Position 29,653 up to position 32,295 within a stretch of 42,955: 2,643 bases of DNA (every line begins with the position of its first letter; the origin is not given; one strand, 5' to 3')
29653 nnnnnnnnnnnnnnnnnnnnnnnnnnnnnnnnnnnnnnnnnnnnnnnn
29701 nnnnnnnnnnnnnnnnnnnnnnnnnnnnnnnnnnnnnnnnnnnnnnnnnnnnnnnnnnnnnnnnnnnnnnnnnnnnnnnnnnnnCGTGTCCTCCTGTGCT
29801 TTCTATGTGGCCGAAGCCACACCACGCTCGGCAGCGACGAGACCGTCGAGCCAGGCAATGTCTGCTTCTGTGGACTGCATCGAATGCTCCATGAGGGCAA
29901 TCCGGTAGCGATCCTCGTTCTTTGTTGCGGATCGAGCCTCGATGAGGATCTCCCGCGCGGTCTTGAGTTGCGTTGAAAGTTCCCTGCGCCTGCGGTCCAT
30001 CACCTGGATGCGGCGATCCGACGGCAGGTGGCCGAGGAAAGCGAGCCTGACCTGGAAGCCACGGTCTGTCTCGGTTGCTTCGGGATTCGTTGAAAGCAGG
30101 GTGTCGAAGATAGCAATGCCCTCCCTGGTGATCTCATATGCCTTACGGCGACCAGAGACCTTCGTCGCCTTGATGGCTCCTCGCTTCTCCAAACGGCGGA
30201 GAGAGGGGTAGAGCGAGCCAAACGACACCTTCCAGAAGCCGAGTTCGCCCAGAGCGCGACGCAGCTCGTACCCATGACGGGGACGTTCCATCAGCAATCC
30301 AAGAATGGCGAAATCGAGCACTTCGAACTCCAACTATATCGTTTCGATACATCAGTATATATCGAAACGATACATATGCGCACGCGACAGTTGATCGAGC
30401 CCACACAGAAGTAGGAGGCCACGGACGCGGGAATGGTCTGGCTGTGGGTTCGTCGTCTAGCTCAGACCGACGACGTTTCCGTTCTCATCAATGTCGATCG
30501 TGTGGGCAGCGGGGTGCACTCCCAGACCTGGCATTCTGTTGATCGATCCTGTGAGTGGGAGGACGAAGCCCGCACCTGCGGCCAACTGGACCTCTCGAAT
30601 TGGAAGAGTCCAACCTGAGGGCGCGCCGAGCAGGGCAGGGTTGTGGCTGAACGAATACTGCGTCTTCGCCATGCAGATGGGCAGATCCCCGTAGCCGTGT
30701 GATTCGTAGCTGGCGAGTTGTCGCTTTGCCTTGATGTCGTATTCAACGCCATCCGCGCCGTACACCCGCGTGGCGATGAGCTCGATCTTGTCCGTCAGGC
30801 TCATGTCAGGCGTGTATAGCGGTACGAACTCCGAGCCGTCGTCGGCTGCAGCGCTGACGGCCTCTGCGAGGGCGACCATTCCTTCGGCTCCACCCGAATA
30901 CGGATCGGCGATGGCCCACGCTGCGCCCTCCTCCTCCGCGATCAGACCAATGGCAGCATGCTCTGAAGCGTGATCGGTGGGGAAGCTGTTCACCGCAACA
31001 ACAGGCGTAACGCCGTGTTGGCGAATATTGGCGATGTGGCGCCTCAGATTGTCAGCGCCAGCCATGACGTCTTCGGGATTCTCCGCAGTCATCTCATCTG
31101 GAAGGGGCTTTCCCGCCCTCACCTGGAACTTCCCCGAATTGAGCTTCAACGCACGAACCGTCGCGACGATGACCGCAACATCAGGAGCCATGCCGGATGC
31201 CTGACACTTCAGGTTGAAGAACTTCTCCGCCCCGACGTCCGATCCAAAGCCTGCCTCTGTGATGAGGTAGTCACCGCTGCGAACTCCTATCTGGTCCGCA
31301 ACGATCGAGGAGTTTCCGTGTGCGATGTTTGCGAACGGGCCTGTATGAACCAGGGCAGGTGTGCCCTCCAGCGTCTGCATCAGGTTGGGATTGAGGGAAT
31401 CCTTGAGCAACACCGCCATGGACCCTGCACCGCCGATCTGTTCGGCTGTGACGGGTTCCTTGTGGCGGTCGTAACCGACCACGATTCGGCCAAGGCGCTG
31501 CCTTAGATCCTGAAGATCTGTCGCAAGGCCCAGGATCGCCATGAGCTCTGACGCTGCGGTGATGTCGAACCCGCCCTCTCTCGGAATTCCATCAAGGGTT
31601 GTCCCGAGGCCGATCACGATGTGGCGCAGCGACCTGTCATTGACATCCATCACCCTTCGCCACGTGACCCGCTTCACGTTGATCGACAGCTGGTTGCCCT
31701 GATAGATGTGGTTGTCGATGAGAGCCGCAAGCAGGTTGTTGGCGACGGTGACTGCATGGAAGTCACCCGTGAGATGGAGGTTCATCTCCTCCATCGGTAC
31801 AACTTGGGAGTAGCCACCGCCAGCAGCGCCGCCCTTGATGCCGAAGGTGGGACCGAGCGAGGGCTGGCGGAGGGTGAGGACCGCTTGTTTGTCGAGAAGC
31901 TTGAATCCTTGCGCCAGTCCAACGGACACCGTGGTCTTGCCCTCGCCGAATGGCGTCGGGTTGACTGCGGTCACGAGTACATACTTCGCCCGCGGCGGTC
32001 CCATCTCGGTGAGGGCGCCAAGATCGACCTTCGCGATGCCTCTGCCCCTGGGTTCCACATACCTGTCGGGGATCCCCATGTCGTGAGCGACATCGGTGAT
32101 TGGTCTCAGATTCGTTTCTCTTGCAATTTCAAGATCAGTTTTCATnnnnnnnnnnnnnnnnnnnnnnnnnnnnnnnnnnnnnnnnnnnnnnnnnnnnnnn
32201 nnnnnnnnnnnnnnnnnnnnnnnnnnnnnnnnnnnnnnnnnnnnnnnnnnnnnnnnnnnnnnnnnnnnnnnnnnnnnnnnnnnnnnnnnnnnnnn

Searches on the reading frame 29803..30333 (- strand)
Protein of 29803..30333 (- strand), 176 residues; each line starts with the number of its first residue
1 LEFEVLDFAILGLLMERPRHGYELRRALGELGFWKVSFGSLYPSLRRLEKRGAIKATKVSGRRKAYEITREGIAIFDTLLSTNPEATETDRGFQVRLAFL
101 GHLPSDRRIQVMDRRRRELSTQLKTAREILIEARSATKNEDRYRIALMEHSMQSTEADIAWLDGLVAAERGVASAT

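Call 12: search_protein_families(library=pfam, proteins=[window:29803-30333:-], max_evalue=0.00001)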
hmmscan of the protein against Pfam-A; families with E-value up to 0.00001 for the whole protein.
window:29803-30333:- (176 aa): 2 families
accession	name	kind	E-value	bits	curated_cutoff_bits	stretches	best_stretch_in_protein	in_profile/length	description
PF03551.20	PadR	-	1.9e-18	66.7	27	1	10-72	1-69/75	Transcriptional regulator PadR-like family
PF10400.15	Vir_act_alpha_C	-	7.6e-06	27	22.4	0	93-163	5-71/78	Virulence activator alpha C-term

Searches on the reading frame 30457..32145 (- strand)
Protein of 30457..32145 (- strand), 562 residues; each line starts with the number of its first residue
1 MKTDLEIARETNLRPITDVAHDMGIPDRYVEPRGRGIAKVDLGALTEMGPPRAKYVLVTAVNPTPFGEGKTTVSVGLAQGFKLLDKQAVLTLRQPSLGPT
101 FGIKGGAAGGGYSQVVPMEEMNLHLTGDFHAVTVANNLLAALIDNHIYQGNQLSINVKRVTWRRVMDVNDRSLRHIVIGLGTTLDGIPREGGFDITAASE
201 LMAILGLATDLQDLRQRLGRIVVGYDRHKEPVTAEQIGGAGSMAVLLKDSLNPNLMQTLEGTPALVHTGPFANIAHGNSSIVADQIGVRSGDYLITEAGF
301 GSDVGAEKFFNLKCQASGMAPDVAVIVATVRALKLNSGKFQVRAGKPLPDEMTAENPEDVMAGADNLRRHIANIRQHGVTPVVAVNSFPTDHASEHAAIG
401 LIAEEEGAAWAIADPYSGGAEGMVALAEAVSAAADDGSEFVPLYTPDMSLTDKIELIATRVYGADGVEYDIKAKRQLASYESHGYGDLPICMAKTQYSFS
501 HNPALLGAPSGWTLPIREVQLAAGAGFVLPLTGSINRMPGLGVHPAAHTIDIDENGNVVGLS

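Call 9: search_protein_families(library=pfam, proteins=[window:30457-32145:-])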
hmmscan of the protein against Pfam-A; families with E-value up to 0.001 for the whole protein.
window:30457-32145:- (562 aa): 1 family
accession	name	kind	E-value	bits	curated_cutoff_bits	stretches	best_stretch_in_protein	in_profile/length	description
PF01268.25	FTHFS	-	5e-243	807.8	27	1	2-562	1-556/556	Formate--tetrahydrofolate ligase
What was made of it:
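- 30457..32145 (-): Formate--tetrahydrofolate ligase, often linked to this operon in relatives. Pfam FTHFS E 5e-243 (call 9).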

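Call 45: search_protein_families(library=ncbifam, proteins=[window:30457-32145:-], max_evalue=1e-10)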
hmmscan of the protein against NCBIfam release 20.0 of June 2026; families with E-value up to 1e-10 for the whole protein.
window:30457-32145:- (562 aa): 3 families
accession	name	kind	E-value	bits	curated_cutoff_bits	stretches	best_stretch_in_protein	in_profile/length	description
NF010030.0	PRK13505.1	equivalog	3.8e-242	804.6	652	1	1-561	2-556/557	formate--tetrahydrofolate ligase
NF010031.0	PRK13506.1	equivalog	1.5e-216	720.3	800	1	1-562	1-578/578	formate--tetrahydrofolate ligase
NF010032.0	PRK13507.1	equivalog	9.2e-177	588.7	938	1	4-561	10-586/587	formate--tetrahydrofolate ligase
